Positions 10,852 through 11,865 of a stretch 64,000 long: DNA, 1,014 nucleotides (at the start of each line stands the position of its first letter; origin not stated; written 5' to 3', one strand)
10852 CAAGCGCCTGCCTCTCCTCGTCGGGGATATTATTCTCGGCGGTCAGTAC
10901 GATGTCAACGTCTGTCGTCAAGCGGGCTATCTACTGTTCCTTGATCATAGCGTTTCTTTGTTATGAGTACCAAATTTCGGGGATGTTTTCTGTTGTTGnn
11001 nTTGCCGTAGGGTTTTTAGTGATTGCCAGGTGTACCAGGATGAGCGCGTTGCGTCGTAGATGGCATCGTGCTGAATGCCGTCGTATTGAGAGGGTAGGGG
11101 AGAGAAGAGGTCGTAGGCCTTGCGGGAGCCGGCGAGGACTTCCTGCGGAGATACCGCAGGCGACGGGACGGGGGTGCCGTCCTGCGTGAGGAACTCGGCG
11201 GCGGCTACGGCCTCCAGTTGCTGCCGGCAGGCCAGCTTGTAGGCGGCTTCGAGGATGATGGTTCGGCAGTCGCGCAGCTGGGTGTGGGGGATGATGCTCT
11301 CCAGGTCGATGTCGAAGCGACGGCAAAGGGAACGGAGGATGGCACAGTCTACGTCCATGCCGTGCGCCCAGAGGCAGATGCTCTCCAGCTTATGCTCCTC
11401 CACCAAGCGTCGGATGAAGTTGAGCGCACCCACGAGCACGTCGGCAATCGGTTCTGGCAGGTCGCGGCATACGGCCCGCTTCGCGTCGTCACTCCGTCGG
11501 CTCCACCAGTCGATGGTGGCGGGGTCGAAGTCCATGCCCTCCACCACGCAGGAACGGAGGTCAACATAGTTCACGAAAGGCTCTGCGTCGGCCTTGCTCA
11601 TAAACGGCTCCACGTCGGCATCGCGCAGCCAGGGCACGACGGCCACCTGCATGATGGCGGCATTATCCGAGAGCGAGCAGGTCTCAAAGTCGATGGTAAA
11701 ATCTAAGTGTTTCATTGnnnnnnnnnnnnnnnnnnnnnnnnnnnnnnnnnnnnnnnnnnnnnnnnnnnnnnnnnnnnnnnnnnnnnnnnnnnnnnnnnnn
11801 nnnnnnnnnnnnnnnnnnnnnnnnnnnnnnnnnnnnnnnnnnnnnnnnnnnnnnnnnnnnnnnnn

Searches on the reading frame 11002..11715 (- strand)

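Call 46: search_protein_families(library=phrogs, proteins=[window:11002-11715:-], max_evalue=0.001)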
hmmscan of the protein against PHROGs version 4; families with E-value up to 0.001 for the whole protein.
window:11002-11715:- (238 aa): 4 families
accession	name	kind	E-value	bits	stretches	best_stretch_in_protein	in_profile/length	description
phrog_255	-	DNA, RNA and nucleotide metabolism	1.8e-24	87.6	1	1-223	178-349/436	exonuclease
phrog_14078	-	unknown function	5e-08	33.7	1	6-154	84-216/264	-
phrog_20376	-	DNA, RNA and nucleotide metabolism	0.00018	21.3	1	8-154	352-482/530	exonuclease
phrog_2082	-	DNA, RNA and nucleotide metabolism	0.00034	19.9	1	7-154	644-775/823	exonuclease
